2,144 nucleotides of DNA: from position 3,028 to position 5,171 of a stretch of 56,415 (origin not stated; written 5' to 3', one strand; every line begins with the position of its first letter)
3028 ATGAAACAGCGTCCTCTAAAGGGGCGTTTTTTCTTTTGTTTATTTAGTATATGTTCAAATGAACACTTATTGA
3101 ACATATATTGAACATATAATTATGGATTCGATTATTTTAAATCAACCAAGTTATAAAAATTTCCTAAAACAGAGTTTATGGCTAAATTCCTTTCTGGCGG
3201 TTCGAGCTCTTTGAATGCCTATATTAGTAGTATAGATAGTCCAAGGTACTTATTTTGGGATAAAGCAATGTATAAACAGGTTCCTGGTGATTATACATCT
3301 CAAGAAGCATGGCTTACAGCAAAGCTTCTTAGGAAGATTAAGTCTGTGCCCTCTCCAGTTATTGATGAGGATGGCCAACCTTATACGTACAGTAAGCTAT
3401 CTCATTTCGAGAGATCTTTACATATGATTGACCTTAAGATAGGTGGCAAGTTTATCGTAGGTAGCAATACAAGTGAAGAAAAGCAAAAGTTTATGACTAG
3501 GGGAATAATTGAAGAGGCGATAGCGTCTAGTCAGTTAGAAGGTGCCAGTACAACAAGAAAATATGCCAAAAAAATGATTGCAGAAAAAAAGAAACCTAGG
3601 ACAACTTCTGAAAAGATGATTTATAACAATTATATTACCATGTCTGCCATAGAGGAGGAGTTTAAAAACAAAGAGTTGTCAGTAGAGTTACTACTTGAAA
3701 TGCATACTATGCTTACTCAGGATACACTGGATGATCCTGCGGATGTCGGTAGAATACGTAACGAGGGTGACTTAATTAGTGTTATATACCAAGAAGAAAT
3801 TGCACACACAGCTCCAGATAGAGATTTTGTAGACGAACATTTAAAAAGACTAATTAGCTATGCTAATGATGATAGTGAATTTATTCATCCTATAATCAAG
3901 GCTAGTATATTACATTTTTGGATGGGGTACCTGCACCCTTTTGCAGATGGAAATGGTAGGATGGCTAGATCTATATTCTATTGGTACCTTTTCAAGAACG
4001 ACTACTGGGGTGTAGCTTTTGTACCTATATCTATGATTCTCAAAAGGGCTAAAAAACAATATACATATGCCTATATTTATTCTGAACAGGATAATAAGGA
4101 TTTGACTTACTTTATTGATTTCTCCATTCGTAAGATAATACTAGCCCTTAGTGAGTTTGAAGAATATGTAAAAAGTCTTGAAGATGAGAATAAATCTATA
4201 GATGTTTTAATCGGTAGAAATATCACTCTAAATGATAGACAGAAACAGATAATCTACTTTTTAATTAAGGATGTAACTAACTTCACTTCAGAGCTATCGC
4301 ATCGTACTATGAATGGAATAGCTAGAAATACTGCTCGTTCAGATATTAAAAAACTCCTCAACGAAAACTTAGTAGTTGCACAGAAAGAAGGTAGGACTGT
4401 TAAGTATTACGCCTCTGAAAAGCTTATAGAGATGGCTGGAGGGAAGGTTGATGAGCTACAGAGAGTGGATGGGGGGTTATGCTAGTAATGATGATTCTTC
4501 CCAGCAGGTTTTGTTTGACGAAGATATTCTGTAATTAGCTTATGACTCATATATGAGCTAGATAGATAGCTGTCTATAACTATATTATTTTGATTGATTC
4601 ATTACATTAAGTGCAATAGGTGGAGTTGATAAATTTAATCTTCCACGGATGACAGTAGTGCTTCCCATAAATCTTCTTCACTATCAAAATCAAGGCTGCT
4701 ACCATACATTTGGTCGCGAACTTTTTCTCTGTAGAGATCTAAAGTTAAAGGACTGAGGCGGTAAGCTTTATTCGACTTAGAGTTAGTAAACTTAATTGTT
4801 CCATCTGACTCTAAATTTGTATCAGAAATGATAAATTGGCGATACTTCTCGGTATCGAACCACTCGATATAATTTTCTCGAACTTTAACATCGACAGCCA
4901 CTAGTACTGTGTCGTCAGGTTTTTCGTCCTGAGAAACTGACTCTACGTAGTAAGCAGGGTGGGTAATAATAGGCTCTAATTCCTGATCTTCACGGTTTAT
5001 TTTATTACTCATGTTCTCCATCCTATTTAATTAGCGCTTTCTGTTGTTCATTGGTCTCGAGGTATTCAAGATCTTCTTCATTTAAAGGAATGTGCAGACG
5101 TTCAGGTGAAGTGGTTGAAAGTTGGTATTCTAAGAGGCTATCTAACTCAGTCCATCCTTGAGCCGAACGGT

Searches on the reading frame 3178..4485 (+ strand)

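Call 3: search_protein_families(library=pfam, proteins=[window:3178-4485:+], max_evalue=10)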
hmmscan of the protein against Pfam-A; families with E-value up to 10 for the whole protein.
window:3178-4485:+ (435 aa): 5 families
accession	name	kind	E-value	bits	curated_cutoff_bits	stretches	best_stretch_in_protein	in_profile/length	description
PF02661.23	Fic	-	1.3e-17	64.8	24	1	167-271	2-93/93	Fic/DOC family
PF22168.2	DIP2311-like_C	-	0.029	15.1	27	1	377-410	27-60/63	Transcriptional regulator DIP2311-like, C-terminal domain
PF13784.11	Fic_N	-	0.035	14.6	26.7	1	101-142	23-64/82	Fic/DOC family N-terminal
PF14106.11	DUF4279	-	0.12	13.1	25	1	292-374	33-111/116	Domain of unknown function (DUF4279)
PF13776.11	DUF4172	-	0.72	10.6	25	1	97-128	39-70/82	Domain of unknown function (DUF4172)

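Call 4: search_protein_families(library=padloc, proteins=[window:3178-4485:+], max_evalue=10)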
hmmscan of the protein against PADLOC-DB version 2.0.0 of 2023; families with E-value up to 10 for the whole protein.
window:3178-4485:+ (435 aa): 10 families
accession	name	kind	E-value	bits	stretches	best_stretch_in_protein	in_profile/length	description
PDLC03963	SoFic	-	1.4e-41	141.1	1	102-419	49-357/361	-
PDLC04966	PDC-S24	-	1.7e-16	58.1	1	156-296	221-362/497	-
PDLC04836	PDC-S04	-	9.8e-12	42.6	1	115-314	36-224/244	-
PDLC04840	PDC-S04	-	1.5e-09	35.9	1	102-309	4-204/227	-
PDLC04837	PDC-S04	-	4.3e-08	30.7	1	119-305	35-211/234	-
PDLC04839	PDC-S04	-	3.5e-07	28.1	1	153-300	45-184/205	-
PDLC04838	PDC-S04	-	0.0011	16.8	1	249-276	140-167/209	-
PDLC04965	PDC-S23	-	0.0012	16.3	1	241-276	248-283/327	-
PDLC04963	PDC-S23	-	0.0036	14.8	1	241-276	231-266/312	-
PDLC04718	PDC-M59B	-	0.0064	14.6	1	239-281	54-96/159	-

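Call 5: search_protein_families(library=ncbifam, proteins=[window:3178-4485:+], max_evalue=10)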
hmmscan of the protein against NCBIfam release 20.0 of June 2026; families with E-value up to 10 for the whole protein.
window:3178-4485:+ (435 aa): 5 families
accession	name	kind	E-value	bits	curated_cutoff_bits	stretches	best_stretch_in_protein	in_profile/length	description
NF046030.1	ProtAdlyltaseSoFic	equivalog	3.7e-11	42.6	550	1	113-419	59-354/361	protein adenylyltransferase Fic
TIGR02613.1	mob_myst_B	hypoth_equivalog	0.00036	20.5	124.4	1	244-315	114-184/186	mobile mystery protein B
NF008423.0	PRK11251.1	equivalog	0.049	13.5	65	1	353-413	26-86/112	osmotically-inducible lipoprotein OsmE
NF033788.1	HTH_metalloreg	subfamily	0.16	11.8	55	1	380-415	36-71/77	metalloregulator ArsR/SmtB family transcription factor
NF041381.1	XopAC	subfamily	0.19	10.4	450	1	172-272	309-412/451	XopAC/AvrAC family type III secretion system effector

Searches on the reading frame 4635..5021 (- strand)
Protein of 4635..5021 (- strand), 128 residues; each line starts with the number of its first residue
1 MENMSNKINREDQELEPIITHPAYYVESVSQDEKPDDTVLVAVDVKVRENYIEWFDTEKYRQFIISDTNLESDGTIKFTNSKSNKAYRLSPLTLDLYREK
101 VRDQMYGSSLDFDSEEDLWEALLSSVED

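Call 3: search_protein_families(library=pfam, proteins=[window:4635-5021:-], max_evalue=10)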
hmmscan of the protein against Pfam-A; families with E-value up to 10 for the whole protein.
window:4635-5021:- (128 aa): 0 families

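Call 4: search_protein_families(library=padloc, proteins=[window:4635-5021:-], max_evalue=10)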
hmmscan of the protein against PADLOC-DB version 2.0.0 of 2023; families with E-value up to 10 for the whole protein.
window:4635-5021:- (128 aa): 0 families

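Call 5: search_protein_families(library=ncbifam, proteins=[window:4635-5021:-], max_evalue=10)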
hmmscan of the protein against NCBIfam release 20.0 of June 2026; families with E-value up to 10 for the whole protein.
window:4635-5021:- (128 aa): 2 families
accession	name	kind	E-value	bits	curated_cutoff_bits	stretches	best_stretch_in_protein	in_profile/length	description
NF012148.0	blaKHM-HMB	exception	0.016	14.7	450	1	37-106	62-132/238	KHM/HMB family subclass B1 metallo-beta-lactamase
NF041632.1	blaKHM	exception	0.088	12.3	480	1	39-105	63-130/237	KHM family subclass B1 metallo-beta-lactamase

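Call 13: find_homologous_proteins(query=window:4635-5021:-, max_evalue=0.001)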
Query window:4635-5021:- (128 aa): 6 proteins with E <= 0.001 among 11 candidates.
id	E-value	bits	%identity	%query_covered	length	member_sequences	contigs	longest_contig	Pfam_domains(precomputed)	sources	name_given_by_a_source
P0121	1.6e-72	259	97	98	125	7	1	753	-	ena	-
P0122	8.5e-71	253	95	98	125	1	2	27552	-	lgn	-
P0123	4.4e-54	199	74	98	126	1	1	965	-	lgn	-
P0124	3.2e-45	171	61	100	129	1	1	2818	-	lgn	-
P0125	4.9e-44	167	64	95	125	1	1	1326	-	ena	-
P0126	4.0e-20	90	58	59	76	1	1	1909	-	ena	-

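Call 14: find_encoding_contigs(protein=P0122, flank=6000, max_places=4)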
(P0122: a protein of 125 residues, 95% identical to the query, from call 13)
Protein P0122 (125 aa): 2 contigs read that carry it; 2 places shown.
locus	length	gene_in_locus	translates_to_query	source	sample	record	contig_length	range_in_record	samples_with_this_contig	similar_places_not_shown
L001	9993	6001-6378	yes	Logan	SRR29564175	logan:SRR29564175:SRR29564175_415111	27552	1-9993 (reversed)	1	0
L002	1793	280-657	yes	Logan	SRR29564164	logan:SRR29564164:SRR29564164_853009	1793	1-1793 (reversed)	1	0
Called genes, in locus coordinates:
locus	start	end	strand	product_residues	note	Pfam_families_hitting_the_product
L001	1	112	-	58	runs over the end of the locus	-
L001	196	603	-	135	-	PF01243:PNPOx_N, PF12900:Pyridox_ox_2 (weak)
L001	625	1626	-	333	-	PF00268:Ribonuc_red_sm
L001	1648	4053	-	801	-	PF03477:ATP-cone, PF00317:Ribonuc_red_lgN, PF02867:Ribonuc_red_lgC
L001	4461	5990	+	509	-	-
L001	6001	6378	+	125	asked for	-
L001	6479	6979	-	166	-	-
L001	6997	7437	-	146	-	PF02661:Fic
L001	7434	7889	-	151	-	-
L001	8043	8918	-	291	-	PF01061:ABC2_membrane, PF12698:ABC2_membrane_3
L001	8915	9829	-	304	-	PF02463:SMC_N (faint), PF13175:AAA_15 (faint), PF00005:ABC_tran, PF13304:AAA_21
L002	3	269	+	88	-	?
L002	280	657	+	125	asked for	-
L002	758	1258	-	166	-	-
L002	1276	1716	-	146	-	PF02661:Fic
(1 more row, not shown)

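Call 33: find_homologous_proteins(query=A4, max_evalue=0.001)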
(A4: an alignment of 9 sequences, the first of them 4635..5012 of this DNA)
Query A4 (9 sequences) (125 aa, profile of the alignment): 149 proteins with E <= 0.001 among 1513 candidates; the best 120 are listed.
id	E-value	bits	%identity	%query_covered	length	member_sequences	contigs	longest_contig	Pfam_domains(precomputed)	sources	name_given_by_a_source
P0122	2.0e-52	194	95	100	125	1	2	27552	-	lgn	-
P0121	7.1e-52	192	97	100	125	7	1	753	-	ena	-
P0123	4.2e-51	190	74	100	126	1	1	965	-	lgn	-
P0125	1.6e-50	188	64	97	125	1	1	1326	-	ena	-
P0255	1.7e-45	172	45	98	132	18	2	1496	-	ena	-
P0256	1.9e-45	172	46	98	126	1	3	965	-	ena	-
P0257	2.2e-45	171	46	98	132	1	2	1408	-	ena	-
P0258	7.0e-45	170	47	98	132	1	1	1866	-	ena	-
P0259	1.3e-44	169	45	98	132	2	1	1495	-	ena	-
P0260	7.6e-41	157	42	86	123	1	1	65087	-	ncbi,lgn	ncbi:MAG: hypothetical protein WAQ27_05830 [Candidatus Microsaccharimonas sp.]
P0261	1.1e-39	153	48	92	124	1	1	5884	-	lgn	-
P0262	1.7e-39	152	47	90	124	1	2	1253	-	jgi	jgi:hypothetical protein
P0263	8.8e-39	150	43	90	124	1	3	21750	-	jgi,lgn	jgi:hypothetical protein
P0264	5.6e-37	144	33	66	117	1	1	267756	-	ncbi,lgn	-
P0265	3.7e-32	129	32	66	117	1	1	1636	-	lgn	-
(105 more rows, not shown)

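Call 39: predict_structure(alignment_id=A5)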
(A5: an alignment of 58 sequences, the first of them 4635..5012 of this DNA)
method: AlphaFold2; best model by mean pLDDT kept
length: 125 residues; sequences in the alignment: 58
mean_pLDDT: 81.9   pTM: 0.76
mean pLDDT of the five models: 81.9, 81.0, 79.3, 78.6, 78.4
residues with pLDDT >= 90: 57; 70-90: 45; 50-70: 11; < 50: 12
segments of 3 or more residues with pLDDT < 50: 1-12
pLDDT, mean of each block of 10 residues (from residue 1): 44 65 82 84 90 89 90 91 93 92 76 91 79
secondary structure, 60 per line:
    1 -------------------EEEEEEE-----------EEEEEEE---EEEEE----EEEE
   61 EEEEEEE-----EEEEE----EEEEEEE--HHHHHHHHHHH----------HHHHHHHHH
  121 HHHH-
elements in order: E20-26 E38-44 E48-52 E57-67 E73-77 E82-88 H91-101 H112-124

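Call 42: fold_search(model_id=the predicted structure, library=pdb)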
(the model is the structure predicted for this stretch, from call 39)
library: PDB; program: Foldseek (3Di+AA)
matches with E <= 10: 1042; with E <= 0.001: 0
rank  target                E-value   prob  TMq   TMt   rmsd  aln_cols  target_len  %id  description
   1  4chj                  1.8e-02  0.98  0.31  0.31   5.9        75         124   16  Structure of Inner Membrane Complex (IMC) Sub-compartment Protein 3 (ISP3) from Toxoplasma gondii (released 2014-04-09)
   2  2yf0                  2.1e-02  0.82  0.30  0.10  12.7        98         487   11  Human Myotubularin related protein 6 (MTMR6) (released 2011-04-13)
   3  1i2h                  2.4e-02  0.92  0.34  0.32   8.5       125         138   14  CRYSTAL STRUCTURE ANALYSIS OF PSD-ZIP45(HOMER1C/VESL-1L)CONSERVED HOMER 1 DOMAIN (released 2002-05-29)
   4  1kzg_A                3.8e-02  0.82  0.36  0.15  16.1       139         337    9  DbsCdc42(Y889F) (released 2002-03-20)
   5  3na2_C                5.0e-02  0.72  0.30  0.29   6.8        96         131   11  Crystal Structure of Protein of Unknown Function from Mine Drainage Metagenome Leptospirillum rubarum (released 2010-07-28)
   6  1kz7_A                5.3e-02  0.91  0.36  0.16   8.9       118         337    8  Crystal Structure of the DH/PH Fragment of Murine Dbs in Complex with the Placental Isoform of Human Cdc42 (released 2002-03-20)
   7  1rj2_J                5.7e-02  0.96  0.38  0.17  11.3       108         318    9  Crystal structure of the DH/PH fragment of Dbs without bound GTPase (released 2004-06-29)
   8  1kz7_C                5.7e-02  0.93  0.35  0.15   6.7       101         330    9  Crystal Structure of the DH/PH Fragment of Murine Dbs in Complex with the Placental Isoform of Human Cdc42 (released 2002-03-20)
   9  9qux_MODEL_1_A        7.1e-02  0.94  0.35  0.36   5.8        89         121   13  Solution structure of the Homer1 EVH1 domain (released 2025-12-03)
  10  7rx9                  7.1e-02  0.89  0.34  0.12   6.5       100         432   10  Structure of autoinhibited P-Rex1 (released 2022-08-10)
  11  6r8i_A                8.0e-02  0.91  0.40  0.43  11.4       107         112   15  PP4R3A EVH1 domain bound to FxxP motif (released 2019-10-16)
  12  3na2_D                8.4e-02  0.35  0.27  0.26  11.2       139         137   12  Crystal Structure of Protein of Unknown Function from Mine Drainage Metagenome Leptospirillum rubarum (released 2010-07-28)
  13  4wsf_A                8.9e-02  0.90  0.39  0.43  11.4       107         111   13  Falafel EVH1 domain bound to CENP-C FIM (released 2014-12-10)
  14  5zz9_C                9.5e-02  0.93  0.38  0.42   8.6        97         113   14  Crystal structure of Homer2 EVH1/Drebrin PPXXF complex (released 2018-12-19)
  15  1kzg_C                9.5e-02  0.89  0.34  0.15   6.5        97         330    7  DbsCdc42(Y889F) (released 2002-03-20)
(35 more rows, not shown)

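Call 79: search_protein_families(library=phrogs, proteins=[window:4635-5012:-], max_evalue=0.01)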
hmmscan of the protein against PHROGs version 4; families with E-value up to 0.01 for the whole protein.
window:4635-5012:- (125 aa): 0 families
